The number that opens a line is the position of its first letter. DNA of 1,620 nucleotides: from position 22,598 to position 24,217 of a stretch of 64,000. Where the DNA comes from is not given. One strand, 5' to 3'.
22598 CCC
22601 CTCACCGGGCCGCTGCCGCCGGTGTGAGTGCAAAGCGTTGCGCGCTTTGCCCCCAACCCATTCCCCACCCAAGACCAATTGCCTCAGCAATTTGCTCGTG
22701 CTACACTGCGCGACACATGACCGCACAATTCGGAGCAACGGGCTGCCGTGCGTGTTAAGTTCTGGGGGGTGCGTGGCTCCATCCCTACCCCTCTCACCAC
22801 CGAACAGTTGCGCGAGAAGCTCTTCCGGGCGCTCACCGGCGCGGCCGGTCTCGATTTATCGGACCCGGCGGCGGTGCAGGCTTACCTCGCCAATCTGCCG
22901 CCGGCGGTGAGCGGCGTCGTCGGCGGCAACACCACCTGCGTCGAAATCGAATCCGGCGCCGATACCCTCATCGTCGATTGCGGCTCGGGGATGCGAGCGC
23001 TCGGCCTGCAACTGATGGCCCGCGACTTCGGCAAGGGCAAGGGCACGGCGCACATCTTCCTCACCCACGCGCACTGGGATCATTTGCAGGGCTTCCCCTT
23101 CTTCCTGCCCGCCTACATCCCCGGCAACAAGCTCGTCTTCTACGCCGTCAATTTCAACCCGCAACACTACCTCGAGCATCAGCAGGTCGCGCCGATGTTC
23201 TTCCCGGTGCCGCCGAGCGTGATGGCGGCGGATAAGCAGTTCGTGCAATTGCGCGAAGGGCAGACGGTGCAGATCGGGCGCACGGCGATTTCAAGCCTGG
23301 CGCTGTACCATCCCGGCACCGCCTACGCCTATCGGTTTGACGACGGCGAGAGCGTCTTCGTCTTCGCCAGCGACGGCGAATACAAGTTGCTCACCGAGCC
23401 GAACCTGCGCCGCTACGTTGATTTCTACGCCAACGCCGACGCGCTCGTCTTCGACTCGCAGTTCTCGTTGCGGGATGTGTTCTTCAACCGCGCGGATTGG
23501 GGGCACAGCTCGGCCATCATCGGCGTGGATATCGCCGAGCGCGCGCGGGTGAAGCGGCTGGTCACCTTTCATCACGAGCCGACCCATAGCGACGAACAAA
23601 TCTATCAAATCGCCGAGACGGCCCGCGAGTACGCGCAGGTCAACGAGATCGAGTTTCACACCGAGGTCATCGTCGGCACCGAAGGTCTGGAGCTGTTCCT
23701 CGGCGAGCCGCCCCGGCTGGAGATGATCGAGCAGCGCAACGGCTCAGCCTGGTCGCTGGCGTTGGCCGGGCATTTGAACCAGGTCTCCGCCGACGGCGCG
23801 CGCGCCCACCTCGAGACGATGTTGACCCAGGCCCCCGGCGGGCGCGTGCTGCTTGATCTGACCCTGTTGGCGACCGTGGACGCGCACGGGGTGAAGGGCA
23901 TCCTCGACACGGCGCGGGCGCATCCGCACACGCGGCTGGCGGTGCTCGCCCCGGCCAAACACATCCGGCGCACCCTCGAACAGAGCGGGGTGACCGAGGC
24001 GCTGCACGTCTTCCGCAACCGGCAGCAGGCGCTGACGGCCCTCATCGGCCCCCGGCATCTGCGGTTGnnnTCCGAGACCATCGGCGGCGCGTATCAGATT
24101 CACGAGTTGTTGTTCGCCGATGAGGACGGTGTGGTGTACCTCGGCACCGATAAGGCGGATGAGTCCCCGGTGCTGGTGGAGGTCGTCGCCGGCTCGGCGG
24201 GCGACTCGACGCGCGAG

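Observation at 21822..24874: Two coupled orphan receiver proteins followed by an MBL-hydrolase / STAS / pseudokinase triple fusion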

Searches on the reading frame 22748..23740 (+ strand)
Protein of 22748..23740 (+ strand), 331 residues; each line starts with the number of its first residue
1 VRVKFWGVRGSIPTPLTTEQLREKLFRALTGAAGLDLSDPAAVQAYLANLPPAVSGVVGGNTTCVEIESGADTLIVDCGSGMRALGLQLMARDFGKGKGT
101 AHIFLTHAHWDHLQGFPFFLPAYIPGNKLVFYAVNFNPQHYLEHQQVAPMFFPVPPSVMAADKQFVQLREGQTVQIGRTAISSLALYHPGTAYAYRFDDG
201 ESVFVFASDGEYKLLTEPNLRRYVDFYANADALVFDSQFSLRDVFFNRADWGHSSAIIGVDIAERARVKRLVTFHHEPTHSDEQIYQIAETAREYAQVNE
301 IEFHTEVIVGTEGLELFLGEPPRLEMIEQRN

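Call 14: search_solved_structures(query=window:22748-23740:+, max_evalue=1, show_alignments=2)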
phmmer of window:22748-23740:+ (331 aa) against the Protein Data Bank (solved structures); distinct sequences matched with E-value up to 1: 19.
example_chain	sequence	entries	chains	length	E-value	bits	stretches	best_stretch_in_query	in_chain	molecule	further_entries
1zkp_A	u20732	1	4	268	2.9e-06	29.8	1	170-279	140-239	hypothetical protein BA1088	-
2cbn_A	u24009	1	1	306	1.5e-05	27.4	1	74-201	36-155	RIBONUCLEASE Z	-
6kns_A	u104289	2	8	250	6.2e-05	25.4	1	66-275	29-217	Putative metal-dependent hydrolase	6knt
3zwf_A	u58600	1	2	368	0.00086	21.7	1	67-120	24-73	ZINC PHOSPHODIESTERASE ELAC PROTEIN 1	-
5a0t_A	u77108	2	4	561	0.0053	19.1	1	44-122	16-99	RIBONUCLEASE J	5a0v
7dck_A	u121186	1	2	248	0.016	17.5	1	67-123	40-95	Lactamase_B domain-containing protein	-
5wjq_D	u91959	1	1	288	0.065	15.5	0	265-311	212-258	Zinc finger protein 568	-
5v3m_C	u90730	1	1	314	0.071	15.4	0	265-311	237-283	Zinc finger protein 568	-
5v3j_E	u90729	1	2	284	0.074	15.3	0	265-310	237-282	Zinc finger protein 568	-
1y44_A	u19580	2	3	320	0.11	14.8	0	71-122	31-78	Ribonuclease Z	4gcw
4efz_A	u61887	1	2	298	0.18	14.1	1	64-191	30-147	Metallo-beta-lactamase family protein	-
6k6s_A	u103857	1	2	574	0.31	13.3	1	56-122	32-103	Ribonuclease J 1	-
9ey0_E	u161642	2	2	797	0.32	13.2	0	63-120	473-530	Zinc phosphodiesterase ELAC protein 2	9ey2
7pcr_A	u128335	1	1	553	0.32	13.2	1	53-120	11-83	Ribonuclease J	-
8z0p_A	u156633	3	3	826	0.35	13.1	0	63-120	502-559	Zinc phosphodiesterase ELAC protein 2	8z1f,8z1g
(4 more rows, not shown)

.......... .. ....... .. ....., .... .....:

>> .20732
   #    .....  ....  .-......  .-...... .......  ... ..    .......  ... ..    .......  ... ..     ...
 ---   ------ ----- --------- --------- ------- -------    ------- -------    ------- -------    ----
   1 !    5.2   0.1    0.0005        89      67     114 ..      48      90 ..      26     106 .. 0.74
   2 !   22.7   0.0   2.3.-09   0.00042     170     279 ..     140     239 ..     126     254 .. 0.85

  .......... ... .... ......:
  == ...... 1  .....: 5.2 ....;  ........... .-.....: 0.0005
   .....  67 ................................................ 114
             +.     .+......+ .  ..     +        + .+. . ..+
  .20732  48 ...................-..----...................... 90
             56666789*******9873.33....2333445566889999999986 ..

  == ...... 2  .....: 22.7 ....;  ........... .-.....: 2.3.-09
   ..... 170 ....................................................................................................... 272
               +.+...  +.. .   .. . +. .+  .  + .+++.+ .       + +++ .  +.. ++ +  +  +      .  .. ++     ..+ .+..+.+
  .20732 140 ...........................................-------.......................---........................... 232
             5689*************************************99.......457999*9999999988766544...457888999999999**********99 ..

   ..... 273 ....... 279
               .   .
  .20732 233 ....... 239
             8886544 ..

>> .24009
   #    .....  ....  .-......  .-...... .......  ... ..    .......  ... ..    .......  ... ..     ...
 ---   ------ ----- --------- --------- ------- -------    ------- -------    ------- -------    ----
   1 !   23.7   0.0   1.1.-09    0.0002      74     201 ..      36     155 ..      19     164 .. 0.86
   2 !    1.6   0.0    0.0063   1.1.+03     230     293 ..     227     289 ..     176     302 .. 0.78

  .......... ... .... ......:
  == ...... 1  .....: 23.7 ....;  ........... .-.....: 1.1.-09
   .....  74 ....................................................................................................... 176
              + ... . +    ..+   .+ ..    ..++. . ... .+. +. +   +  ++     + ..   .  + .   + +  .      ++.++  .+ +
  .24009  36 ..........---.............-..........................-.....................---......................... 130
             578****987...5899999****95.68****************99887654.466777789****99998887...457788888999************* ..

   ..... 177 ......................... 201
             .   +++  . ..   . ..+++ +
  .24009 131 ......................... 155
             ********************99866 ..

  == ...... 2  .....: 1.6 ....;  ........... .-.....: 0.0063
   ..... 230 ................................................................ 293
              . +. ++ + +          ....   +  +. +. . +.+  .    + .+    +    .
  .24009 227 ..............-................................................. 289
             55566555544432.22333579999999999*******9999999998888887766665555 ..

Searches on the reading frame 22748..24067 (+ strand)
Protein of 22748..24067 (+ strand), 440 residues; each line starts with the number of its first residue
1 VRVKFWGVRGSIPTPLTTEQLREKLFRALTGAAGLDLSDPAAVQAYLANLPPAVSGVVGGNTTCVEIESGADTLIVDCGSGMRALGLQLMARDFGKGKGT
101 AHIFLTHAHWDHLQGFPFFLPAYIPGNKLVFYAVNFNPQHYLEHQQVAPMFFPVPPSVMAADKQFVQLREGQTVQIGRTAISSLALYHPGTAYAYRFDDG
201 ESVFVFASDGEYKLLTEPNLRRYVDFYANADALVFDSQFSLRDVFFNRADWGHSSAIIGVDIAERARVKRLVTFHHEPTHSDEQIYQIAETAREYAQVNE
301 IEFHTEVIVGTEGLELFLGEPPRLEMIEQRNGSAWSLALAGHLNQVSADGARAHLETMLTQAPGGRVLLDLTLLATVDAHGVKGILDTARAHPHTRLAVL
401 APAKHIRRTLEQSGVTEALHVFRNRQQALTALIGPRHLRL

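Call 36: predict_structure(alignment_id=A3)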
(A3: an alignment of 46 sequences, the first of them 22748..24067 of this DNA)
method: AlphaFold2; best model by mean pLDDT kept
length: 440 residues; sequences in the alignment: 46
mean_pLDDT: 81.2   pTM: 0.70
mean pLDDT of the five models: 81.2, 81.2, 80.5, 77.6, 77.5
residues with pLDDT >= 90: 129; 70-90: 240; 50-70: 54; < 50: 17
segments of 3 or more residues with pLDDT < 50: 240-251, 438-440
pLDDT, mean of each block of 10 residues (from residue 1): 81 63 73 69 72 70 83 87 83 86 88 83 92 92 68 73 94 91 88 92 90 75 93 77 46 70 91 77 75 76 82 79 79 86 88 94 91 85 90 90 82 78 85 64
secondary structure, 60 per line:
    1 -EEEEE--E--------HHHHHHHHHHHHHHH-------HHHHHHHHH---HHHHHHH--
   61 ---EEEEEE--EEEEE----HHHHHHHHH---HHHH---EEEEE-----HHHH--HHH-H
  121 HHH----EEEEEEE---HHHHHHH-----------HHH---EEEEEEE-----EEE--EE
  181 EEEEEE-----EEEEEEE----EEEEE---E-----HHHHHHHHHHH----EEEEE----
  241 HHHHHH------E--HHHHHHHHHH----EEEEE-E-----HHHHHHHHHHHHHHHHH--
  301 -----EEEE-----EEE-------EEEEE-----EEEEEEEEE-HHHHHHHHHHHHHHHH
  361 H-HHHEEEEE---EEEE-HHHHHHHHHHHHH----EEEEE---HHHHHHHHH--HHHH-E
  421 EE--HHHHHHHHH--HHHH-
elements in order: E2-6 H18-32 H40-48 H52-58 E64-69 E72-76 H81-89 H93-96 E100-104 H110-113 H120-123 E128-134 H138-144 E162-168 E174-176 E179-186 E192-198 E203-207 H217-227 E232-236 H241-246 H256-265 E270-274 H282-298 E306-309 E315-317 E325-329 E335-343 H345-361 E366-370 E374-377 H379-391 E396-400 H404-412 H415-418 E420-422 H425-433 H436-439

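Call 39: fold_search(model_id=the predicted structure, library=pdb)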
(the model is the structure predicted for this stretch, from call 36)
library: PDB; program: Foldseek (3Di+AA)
matches with E <= 10: 1425; with E <= 0.001: 199
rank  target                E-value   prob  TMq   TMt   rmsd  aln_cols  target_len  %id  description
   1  1zkp_C                6.1e-15  1.00  0.42  0.73   4.3       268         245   21  1.5A Resolution Crystal Structure of a Metallo Beta Lactamase Family Protein, the ELAC Homolgue of Bacillus anthracis, (released 2005-06-21)
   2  1zkp_A                1.1e-14  1.00  0.42  0.71   4.4       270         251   21  1.5A Resolution Crystal Structure of a Metallo Beta Lactamase Family Protein, the ELAC Homolgue of Bacillus anthracis, (released 2005-06-21)
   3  6kns_C                1.3e-14  1.00  0.42  0.73   4.4       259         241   20  Crystal structure of the metallo-beta-lactamase fold protein YhfI from Bacillus subtilis (space group I4122) (released 2019-09-18)
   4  1zkp_B                1.3e-14  1.00  0.42  0.70   4.6       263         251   22  1.5A Resolution Crystal Structure of a Metallo Beta Lactamase Family Protein, the ELAC Homolgue of Bacillus anthracis, (released 2005-06-21)
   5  6kns_B                7.6e-14  1.00  0.44  0.75   5.0       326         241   17  Crystal structure of the metallo-beta-lactamase fold protein YhfI from Bacillus subtilis (space group I4122) (released 2019-09-18)
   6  6knt_C                1.4e-13  1.00  0.42  0.72   4.4       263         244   20  Crystal structure of the metallo-beta-lactamase fold protein YhfI from Bacillus subtilis (space group P4332) (released 2019-09-18)
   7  6kns_A                2.2e-13  1.00  0.43  0.73   4.1       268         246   20  Crystal structure of the metallo-beta-lactamase fold protein YhfI from Bacillus subtilis (space group I4122) (released 2019-09-18)
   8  1y44_A                2.5e-13  1.00  0.47  0.74   4.7       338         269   15  Crystal structure of RNase Z (released 2005-01-25)
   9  6kns_D                3.0e-13  1.00  0.45  0.78   4.7       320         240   18  Crystal structure of the metallo-beta-lactamase fold protein YhfI from Bacillus subtilis (space group I4122) (released 2019-09-18)
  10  6knt_B                6.1e-13  1.00  0.43  0.73   4.4       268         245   19  Crystal structure of the metallo-beta-lactamase fold protein YhfI from Bacillus subtilis (space group P4332) (released 2019-09-18)
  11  8gyg_B                2.3e-12  1.00  0.41  0.58   7.6       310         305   14  Purification ,Crystallization and X-ray Diffraction analysis of a novel arysulfatase from Pseudoalteromonas atlantica  (released 2023-10-18)
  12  4gcw_A                1.4e-11  1.00  0.46  0.64   6.7       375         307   15  Crystal structure of RNase Z in complex with precursor tRNA(Thr) (released 2012-10-31)
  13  8gyg_A                1.4e-11  1.00  0.43  0.62   5.5       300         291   15  Purification ,Crystallization and X-ray Diffraction analysis of a novel arysulfatase from Pseudoalteromonas atlantica  (released 2023-10-18)
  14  2fk6_A                2.8e-11  1.00  0.46  0.64   6.4       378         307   14  Crystal Structure of RNAse Z/tRNA(Thr) complex (released 2006-03-21)
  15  7bzi_A                5.4e-11  1.00  0.43  0.52   6.5       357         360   13  The mutant variant of PNGM-1. H91 was substituted for alanine to study metal coordination. (released 2021-04-28)
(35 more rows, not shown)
